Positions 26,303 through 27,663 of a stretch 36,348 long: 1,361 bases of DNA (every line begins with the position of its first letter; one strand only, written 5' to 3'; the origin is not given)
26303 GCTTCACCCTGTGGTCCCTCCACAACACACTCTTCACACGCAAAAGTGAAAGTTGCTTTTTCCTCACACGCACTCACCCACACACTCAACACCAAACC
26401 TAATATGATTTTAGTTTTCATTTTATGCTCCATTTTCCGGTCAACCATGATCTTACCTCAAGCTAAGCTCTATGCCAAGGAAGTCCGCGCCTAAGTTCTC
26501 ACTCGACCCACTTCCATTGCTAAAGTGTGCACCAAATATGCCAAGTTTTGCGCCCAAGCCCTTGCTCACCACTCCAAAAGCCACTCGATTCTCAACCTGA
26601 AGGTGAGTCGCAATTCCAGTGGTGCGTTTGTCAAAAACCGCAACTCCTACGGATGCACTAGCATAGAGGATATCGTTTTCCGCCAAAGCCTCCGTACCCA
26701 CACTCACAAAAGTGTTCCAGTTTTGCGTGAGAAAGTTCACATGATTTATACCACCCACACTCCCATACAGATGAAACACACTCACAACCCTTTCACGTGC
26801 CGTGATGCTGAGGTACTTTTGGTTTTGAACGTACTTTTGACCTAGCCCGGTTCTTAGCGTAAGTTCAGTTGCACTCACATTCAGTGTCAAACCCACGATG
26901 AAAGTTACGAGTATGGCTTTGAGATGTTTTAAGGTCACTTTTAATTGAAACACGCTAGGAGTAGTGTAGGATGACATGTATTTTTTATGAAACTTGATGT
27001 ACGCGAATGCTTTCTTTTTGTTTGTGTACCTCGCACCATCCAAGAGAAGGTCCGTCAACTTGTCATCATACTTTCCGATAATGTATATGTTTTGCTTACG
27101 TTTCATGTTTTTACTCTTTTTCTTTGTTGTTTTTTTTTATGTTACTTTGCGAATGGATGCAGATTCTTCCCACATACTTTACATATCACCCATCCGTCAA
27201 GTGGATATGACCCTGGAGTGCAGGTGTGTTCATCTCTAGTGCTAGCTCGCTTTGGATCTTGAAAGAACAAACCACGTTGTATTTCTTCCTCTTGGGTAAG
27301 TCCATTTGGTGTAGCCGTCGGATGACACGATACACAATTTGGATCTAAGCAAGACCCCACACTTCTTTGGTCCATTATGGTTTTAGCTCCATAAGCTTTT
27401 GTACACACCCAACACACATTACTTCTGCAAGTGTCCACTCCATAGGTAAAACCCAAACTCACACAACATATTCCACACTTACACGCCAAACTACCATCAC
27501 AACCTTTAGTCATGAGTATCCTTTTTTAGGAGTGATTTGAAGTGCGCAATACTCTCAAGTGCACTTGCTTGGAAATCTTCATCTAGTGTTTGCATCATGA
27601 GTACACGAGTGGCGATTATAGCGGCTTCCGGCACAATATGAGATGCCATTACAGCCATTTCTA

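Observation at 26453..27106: Phage-encoded PagL-like outer-membrane lipid A deacylase candidate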

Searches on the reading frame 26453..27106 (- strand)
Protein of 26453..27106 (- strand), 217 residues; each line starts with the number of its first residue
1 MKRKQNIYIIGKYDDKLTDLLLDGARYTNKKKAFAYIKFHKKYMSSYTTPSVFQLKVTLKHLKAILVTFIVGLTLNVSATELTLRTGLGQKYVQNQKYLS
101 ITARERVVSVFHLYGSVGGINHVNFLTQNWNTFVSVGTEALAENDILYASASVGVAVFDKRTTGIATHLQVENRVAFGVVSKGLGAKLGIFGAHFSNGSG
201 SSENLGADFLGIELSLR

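Call 3: search_protein_families(library=pfam, proteins=[window:26453-27106:-], max_evalue=10)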
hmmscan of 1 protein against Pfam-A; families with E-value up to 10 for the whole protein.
window:26453-27106:- (217 aa): 1 family
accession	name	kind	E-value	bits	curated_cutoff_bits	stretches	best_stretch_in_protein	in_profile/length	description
PF09411.16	PagL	-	3.2e-09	37.4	23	1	135-217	49-136/136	Lipid A 3-O-deacylase (PagL)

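Call 4: search_protein_families(library=ncbifam, proteins=[window:26453-27106:-], max_evalue=10)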
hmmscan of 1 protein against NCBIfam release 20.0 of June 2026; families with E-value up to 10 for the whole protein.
window:26453-27106:- (217 aa): 0 families

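Call 5: search_protein_families(library=phrogs, proteins=[window:26453-27106:-], max_evalue=10)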
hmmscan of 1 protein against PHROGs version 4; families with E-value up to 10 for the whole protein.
window:26453-27106:- (217 aa): 0 families

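Call 6: search_solved_structures(query=window:26453-27106:-, max_evalue=10, show_alignments=2)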
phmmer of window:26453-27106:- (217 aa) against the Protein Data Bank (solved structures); distinct sequences matched with E-value up to 10: 2.
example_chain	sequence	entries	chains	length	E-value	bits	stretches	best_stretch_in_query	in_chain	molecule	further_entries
5h4r_A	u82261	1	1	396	1.5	11.8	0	25-66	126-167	Beta-1,3-1,4-glucanase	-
4x0v_A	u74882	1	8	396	1.5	11.8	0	25-66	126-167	Beta-1,3-1,4-glucanase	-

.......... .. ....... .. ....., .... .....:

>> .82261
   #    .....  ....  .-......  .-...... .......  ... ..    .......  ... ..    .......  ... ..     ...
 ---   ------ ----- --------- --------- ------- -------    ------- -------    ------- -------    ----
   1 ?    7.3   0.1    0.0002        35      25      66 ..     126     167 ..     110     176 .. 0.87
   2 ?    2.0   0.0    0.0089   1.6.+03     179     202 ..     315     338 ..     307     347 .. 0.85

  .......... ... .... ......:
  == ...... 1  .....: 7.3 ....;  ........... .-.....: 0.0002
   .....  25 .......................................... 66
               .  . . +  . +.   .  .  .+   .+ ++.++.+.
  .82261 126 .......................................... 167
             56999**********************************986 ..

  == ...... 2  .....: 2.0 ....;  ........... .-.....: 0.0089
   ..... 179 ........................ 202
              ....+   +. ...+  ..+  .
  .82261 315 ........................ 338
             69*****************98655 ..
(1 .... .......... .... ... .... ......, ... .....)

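Call 13: search_dna_similar(query=window:26453-27106:-, collection=phages, mode=protein, max_rows=30, max_evalue=0.01)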
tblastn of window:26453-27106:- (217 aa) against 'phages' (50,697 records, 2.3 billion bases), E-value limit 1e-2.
No match.

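Call 14: find_homologous_proteins(query=window:26453-27106:-, max_evalue=0.001)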
Query window:26453-27106:- (217 aa): 4 proteins with E <= 0.001 among 328 candidates.
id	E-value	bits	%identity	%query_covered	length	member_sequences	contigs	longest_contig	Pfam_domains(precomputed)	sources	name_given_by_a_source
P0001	1.2e-134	464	100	100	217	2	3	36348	PF09411.17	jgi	-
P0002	3.0e-82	293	90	72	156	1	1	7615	PF09411.17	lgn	-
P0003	2.0e-73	264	79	75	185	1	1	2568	PF09411.17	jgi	-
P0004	4.8e-73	263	74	80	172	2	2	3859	PF09411.17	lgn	-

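Call 17: find_encoding_contigs(protein=P0002, flank=8000)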
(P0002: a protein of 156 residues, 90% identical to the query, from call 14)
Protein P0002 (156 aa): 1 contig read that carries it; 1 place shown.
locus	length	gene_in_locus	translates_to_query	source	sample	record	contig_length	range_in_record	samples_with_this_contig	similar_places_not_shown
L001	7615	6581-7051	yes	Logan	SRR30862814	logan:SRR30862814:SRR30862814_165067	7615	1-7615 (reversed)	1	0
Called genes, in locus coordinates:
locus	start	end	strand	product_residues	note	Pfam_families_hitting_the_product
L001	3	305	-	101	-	?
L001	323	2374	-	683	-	-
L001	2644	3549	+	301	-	-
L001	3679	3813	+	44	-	-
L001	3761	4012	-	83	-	-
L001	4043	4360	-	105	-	PF02954:HTH_8 (weak)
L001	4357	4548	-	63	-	-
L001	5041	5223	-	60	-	-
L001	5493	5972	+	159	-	-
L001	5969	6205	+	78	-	-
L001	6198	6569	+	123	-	-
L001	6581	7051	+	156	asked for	PF09411:PagL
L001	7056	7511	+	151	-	-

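Call 18: find_encoding_contigs(protein=P0004, flank=5000)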
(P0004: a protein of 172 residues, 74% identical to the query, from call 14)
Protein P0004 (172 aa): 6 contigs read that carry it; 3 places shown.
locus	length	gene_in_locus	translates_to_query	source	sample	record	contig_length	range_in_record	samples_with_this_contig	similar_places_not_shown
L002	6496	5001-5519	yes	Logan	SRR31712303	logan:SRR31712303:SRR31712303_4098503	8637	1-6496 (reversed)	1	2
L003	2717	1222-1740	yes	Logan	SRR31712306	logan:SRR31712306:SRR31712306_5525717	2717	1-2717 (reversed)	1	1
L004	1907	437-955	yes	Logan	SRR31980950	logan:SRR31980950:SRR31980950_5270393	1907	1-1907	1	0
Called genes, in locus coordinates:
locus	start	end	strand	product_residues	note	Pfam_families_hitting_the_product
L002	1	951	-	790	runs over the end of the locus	-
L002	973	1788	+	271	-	-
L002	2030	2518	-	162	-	-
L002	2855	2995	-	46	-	-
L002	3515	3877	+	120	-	-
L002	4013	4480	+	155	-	-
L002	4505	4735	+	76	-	-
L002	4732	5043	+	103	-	-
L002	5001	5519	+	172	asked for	PF09411:PagL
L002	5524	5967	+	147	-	-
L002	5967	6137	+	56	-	-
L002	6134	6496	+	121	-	?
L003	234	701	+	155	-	-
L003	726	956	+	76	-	-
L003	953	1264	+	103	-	-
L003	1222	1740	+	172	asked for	PF09411:PagL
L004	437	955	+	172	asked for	PF09411:PagL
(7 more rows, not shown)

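Call 19: find_encoding_contigs(protein=P0001, flank=10000)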
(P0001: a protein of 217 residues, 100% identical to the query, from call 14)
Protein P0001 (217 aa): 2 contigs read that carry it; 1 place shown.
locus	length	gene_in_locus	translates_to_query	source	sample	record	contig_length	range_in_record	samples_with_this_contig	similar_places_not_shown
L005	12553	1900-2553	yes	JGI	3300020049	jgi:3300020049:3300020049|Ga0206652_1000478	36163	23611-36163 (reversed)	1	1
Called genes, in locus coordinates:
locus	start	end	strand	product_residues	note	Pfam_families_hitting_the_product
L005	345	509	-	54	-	-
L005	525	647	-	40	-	-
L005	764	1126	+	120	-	-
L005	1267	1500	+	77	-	-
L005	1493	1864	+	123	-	-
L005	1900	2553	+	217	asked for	PF09411:PagL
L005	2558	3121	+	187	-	-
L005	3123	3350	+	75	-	-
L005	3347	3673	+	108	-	-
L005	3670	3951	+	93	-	-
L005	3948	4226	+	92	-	-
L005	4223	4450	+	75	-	-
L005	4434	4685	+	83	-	-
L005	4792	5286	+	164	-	-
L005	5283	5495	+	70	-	-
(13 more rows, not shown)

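Call 21: search_protein_representatives(protein=window:26453-27106:-)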
Query: 217 residues. Proteins with E-value up to 0.001 (for the whole library): 15; up to 1e-10: 3; up to 1e-30: 1. The best 15 are listed.
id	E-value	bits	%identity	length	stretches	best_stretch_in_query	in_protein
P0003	6.2e-74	264.4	80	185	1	56-217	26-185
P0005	2.7e-29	118.8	48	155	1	73-215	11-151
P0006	8.6e-11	58.3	35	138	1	89-217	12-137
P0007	5.8e-10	55.6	37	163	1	69-216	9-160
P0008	4.1e-08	49.6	34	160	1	62-214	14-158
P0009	1.7e-07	47.6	34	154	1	69-216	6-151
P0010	3.1e-06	43.5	28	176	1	116-217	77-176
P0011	3.2e-06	43.5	28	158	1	63-214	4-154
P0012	3.4e-06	43.3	44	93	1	145-215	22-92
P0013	3.5e-05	40.1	38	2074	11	117-147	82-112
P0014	5.3e-05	39.5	30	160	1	63-216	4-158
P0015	1.1e-04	38.5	30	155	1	93-214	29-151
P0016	3.9e-04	36.6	34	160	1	86-215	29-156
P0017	4.7e-04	36.4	29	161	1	85-215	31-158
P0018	7.3e-04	35.7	27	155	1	68-216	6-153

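Call 38: find_encoding_contigs(protein=P0005, flank=8000, max_places=3)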
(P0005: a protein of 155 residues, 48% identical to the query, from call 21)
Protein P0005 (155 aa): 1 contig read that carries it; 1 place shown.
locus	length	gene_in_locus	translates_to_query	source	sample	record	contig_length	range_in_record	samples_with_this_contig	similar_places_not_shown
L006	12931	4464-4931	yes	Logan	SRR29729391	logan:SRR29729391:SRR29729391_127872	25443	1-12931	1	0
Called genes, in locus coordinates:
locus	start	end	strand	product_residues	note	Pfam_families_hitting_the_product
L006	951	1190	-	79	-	-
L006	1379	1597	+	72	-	-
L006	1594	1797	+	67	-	-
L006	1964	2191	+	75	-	-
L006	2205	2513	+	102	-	-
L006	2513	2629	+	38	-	-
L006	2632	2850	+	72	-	-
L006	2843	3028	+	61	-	-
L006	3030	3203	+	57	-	-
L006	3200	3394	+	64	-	PF09722:Xre_MbcA_ParS_C (weak)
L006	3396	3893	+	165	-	PF12917:YfbR-like (weak)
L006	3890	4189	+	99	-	-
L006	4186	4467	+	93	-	-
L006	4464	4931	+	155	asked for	PF09411:PagL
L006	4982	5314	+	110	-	-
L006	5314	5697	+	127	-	-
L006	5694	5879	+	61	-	-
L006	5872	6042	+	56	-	-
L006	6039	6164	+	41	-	-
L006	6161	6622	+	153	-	-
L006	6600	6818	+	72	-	-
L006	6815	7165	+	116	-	PF18909:dGTP_diPhyd_N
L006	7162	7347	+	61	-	-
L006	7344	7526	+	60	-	-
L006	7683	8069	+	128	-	-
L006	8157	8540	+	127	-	-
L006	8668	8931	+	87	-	-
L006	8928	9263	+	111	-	-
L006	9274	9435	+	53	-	-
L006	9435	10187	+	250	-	-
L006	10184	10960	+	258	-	PF00149:Metallophos, PF12850:Metallophos_2 (faint)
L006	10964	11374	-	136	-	-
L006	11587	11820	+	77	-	-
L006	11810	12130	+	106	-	-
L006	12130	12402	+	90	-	-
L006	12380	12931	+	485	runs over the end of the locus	-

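Call 39: find_encoding_contigs(protein=P0007, flank=8000, max_places=3)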
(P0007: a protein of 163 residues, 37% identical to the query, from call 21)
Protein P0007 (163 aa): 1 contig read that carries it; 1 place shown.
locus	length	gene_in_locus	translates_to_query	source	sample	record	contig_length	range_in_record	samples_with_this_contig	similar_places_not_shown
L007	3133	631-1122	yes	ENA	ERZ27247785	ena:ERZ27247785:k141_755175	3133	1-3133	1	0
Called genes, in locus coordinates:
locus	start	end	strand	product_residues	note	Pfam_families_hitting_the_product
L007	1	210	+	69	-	?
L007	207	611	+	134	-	-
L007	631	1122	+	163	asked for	PF09411:PagL (weak)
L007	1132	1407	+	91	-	-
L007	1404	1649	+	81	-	-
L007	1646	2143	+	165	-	-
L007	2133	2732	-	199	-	PF02557:VanY, PF13539:Peptidase_M15_4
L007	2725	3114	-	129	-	-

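Call 40: find_encoding_contigs(protein=P0008, flank=8000, max_places=3)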
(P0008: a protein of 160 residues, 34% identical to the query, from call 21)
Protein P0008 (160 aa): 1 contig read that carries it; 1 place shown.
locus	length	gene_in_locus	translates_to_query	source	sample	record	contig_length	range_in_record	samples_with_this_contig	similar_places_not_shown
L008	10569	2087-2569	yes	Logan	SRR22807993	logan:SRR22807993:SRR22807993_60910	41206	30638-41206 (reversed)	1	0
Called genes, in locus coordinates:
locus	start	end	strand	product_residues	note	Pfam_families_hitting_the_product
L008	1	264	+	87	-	?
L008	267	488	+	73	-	-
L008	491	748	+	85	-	-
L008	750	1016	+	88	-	-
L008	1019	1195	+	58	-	-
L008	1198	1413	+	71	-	-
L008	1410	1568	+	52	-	-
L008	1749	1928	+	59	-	-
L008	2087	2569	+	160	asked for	PF09411:PagL (weak)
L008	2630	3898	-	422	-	-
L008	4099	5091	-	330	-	-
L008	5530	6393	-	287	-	-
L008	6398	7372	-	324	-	-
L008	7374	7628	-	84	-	-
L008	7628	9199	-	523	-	PF13229:Beta_helix, PF05048:NosD, PF13229:Beta_helix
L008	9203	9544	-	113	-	-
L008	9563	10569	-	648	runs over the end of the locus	PF16510:P22_portal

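Call 43: find_encoding_contigs(protein=P0014, flank=8000, max_places=3)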
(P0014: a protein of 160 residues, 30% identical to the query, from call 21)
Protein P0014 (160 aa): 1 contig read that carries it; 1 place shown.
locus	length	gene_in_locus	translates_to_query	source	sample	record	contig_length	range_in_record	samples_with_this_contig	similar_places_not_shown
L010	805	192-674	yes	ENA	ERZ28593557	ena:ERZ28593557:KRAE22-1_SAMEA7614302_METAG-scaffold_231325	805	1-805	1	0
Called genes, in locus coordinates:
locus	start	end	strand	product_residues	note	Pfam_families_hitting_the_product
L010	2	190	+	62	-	?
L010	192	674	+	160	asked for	PF09411:PagL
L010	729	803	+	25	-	?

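Call 44: find_encoding_contigs(protein=P0011, flank=8000, max_places=3)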
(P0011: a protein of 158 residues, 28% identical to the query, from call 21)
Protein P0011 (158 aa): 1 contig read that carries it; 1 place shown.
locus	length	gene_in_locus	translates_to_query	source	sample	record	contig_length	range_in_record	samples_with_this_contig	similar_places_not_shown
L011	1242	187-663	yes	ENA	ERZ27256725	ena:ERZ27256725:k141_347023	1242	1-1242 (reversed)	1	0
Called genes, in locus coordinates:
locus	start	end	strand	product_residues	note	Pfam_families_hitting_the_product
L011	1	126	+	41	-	?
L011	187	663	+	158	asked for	PF09411:PagL (weak)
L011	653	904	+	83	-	-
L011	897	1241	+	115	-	?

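Call 58: search_dna_similar(query=P0008, collection=phages, mode=protein, max_rows=15, max_evalue=0.1)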
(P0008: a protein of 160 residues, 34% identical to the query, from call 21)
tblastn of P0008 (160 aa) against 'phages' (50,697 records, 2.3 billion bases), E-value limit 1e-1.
Records with a match: 1; places in all: 1; records where one place covers at least 80% of the query: 0.
Best place of each record, by identity: <60% 1.
By first word of the organism name: Stenotrophomonas 1.
By host as written in the record: Stenotrophomonas maltophilia 1.
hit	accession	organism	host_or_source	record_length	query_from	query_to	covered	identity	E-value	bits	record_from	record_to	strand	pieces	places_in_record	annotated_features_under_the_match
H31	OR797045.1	Stenotrophomonas phage vB_SmaS_Bhz60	Stenotrophomonas maltophilia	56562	18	132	72%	29.6%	5e-2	39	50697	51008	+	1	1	putative exonuclease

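Call 84: predict_structure(alignment_id=A6)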
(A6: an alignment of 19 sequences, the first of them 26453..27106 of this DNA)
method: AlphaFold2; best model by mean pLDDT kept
length: 217 residues; sequences in the alignment: 19
mean_pLDDT: 82.0   pTM: 0.62
mean pLDDT of the five models: 82.0, 81.9, 81.8, 81.4, 81.2
residues with pLDDT >= 90: 108; 70-90: 50; 50-70: 37; < 50: 22
segments of 3 or more residues with pLDDT < 50: 1-13, 48-56
pLDDT, mean of each block of 10 residues (from residue 1): 42 57 69 75 57 52 76 65 96 91 95 97 89 98 97 97 91 98 95 90 82 96
secondary structure, 60 per line:
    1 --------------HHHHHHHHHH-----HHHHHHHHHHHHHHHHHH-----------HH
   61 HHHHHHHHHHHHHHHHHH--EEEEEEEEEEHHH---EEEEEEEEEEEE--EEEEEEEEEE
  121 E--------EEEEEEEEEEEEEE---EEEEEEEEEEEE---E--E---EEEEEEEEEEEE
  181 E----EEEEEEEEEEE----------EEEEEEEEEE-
elements in order: H15-24 H30-47 H59-78 E81-90 E97-108 E111-121 E130-143 E147-158 E169-181 E186-196 E207-216

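Call 91: find_encoding_contigs(protein=P0010, flank=6000, max_places=2)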
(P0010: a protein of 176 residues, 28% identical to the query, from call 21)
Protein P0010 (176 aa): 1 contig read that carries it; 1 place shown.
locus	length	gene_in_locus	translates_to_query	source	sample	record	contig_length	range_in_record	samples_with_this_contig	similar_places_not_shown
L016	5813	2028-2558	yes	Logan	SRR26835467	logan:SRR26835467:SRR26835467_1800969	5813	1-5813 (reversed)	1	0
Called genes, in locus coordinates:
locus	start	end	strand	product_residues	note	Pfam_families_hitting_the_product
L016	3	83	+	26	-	?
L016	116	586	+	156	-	PF08291:Peptidase_M15_3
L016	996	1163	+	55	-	-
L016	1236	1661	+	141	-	-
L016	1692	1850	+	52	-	-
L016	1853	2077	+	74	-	-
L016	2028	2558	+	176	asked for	PF09411:PagL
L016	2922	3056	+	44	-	-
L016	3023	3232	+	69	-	-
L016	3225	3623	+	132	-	-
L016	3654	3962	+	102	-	-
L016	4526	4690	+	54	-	-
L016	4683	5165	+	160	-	-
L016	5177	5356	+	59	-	-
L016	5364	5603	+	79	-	-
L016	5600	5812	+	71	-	?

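Call 93: search_protein_families(library=padloc, proteins=[window:26453-27106:-], max_evalue=0.01)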
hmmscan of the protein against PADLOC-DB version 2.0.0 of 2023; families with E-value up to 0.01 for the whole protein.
window:26453-27106:- (217 aa): 0 families

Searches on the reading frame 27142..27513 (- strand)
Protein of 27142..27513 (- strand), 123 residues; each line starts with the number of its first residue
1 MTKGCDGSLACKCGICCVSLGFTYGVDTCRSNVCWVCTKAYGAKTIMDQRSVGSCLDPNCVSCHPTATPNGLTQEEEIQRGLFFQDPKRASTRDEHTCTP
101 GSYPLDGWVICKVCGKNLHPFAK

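Call 28: search_protein_families(library=pfam, proteins=[window:27142-27513:-], max_evalue=0.1)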
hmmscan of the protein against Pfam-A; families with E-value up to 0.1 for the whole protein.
window:27142-27513:- (123 aa): 0 families

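Call 93: search_protein_families(library=padloc, proteins=[window:27142-27513:-], max_evalue=0.01)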
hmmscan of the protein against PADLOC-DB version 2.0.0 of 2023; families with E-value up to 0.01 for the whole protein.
window:27142-27513:- (123 aa): 0 families
